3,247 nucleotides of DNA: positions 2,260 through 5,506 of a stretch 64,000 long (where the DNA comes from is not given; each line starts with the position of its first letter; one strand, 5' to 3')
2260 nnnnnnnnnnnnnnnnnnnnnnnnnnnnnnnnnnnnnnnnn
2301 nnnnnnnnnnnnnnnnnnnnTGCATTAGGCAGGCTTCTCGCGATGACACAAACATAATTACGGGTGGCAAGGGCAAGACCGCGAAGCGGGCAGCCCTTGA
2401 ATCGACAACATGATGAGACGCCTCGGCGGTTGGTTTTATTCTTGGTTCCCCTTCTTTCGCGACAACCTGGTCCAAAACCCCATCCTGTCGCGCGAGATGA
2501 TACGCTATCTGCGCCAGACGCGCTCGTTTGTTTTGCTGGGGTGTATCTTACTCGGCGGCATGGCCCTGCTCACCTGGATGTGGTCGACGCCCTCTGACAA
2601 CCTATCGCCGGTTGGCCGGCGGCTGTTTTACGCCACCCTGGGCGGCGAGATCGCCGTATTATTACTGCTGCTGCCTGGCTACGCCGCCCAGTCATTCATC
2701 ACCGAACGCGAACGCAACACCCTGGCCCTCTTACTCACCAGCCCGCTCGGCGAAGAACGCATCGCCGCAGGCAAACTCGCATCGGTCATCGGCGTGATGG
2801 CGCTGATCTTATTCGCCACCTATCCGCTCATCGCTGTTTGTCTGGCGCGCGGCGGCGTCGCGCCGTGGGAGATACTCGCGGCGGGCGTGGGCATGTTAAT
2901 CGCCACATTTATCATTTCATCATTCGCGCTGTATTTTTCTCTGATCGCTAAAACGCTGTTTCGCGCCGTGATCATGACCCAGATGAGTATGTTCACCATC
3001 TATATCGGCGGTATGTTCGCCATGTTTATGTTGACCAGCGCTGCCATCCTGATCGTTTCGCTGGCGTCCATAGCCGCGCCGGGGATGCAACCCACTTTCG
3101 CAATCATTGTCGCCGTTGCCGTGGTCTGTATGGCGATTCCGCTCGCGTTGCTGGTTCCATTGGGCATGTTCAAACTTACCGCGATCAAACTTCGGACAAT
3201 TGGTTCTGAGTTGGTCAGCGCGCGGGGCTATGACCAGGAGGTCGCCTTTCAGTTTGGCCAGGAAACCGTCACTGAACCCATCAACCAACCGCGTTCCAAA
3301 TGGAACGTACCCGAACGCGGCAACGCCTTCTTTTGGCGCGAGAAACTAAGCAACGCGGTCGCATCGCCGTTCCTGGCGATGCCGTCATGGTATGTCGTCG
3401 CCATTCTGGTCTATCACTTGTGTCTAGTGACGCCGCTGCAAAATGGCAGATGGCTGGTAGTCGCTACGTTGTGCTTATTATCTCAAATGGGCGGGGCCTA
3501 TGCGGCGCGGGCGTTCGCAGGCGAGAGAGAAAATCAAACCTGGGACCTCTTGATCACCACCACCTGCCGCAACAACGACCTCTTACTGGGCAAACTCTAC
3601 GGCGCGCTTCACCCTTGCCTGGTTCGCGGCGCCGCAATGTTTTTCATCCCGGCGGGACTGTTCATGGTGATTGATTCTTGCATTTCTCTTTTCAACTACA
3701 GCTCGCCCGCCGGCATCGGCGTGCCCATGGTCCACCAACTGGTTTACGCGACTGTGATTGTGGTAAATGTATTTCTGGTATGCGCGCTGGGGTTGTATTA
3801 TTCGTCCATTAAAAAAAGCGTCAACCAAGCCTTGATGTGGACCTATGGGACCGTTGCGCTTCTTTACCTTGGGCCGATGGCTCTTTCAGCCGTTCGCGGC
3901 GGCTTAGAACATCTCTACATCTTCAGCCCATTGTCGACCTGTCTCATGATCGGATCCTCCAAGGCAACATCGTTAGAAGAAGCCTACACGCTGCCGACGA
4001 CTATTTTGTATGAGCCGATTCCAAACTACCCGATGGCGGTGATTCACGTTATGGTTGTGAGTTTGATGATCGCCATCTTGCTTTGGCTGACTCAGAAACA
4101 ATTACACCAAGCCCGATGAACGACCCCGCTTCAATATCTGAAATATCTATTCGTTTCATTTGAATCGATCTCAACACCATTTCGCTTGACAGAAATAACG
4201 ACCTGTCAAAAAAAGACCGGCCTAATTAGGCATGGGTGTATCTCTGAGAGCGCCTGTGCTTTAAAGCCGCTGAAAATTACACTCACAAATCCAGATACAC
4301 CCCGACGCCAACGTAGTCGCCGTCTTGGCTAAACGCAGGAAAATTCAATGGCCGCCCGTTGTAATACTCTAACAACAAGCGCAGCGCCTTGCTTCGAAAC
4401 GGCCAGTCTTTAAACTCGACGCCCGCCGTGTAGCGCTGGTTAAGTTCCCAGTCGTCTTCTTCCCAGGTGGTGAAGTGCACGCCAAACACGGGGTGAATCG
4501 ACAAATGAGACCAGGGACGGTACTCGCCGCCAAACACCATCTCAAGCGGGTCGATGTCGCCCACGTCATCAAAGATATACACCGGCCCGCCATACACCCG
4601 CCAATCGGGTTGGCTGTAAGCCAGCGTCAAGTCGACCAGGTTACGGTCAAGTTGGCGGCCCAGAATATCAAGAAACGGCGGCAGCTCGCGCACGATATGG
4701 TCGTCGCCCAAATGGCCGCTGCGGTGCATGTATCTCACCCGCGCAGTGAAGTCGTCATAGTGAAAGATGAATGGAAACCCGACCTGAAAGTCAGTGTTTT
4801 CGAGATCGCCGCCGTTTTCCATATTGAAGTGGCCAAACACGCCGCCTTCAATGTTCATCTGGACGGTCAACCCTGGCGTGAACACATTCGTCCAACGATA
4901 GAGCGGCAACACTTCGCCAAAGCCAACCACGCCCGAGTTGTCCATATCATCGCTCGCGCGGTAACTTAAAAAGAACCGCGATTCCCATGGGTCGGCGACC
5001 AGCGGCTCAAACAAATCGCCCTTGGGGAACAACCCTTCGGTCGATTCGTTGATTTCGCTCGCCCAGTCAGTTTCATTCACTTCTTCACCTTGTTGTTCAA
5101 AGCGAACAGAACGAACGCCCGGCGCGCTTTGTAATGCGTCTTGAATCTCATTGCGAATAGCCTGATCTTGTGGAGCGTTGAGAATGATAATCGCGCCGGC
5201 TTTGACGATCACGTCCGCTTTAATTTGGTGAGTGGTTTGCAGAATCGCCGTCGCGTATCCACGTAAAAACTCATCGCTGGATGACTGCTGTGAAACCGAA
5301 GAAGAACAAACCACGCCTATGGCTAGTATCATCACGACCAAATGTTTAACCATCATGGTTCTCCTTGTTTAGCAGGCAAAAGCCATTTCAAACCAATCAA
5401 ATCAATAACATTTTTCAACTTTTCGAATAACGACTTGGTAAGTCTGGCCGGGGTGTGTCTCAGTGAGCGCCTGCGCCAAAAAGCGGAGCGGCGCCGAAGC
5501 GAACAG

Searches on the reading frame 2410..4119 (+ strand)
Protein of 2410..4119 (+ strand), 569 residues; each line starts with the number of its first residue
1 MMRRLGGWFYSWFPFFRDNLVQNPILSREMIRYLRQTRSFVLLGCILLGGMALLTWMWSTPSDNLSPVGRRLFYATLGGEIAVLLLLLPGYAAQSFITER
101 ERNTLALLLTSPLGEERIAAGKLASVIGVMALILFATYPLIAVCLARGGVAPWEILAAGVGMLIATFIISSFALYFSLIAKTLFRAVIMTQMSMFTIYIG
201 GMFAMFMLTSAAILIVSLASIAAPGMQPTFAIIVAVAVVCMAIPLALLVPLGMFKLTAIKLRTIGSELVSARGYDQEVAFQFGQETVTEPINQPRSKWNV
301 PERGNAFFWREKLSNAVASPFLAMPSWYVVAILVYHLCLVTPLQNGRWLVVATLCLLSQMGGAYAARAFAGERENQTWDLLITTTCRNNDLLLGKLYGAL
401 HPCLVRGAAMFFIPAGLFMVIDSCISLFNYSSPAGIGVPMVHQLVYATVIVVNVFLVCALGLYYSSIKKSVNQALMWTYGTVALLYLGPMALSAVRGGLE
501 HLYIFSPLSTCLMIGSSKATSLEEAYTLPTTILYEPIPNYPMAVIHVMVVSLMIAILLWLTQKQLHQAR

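Call 20: search_protein_families(library=pfam, proteins=[window:2410-4119:+], max_evalue=0.001)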
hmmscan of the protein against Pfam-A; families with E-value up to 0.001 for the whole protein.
window:2410-4119:+ (569 aa): 3 families
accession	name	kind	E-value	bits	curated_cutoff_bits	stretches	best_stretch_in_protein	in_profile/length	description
PF12679.13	ABC2_membrane_2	-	2.9e-10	40.3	27.2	1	353-495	74-206/283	ABC-2 family transporter protein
PF12730.13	ABC2_membrane_4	-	4.2e-05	24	27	1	40-190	17-172/179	ABC-2 family transporter protein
PF12698.13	ABC2_membrane_3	-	0.00038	20.1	31.6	0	81-233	169-320/347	ABC-2 family transporter protein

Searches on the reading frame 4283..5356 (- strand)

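Call 20: search_protein_families(library=pfam, proteins=[window:4283-5356:-], max_evalue=0.001)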
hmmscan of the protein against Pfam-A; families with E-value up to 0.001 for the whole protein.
window:4283-5356:- (357 aa): 1 family
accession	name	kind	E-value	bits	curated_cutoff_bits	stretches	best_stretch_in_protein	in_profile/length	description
PF06727.17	DUF1207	-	5.3e-46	157.7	22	1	92-353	69-338/342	Protein of unknown function (DUF1207)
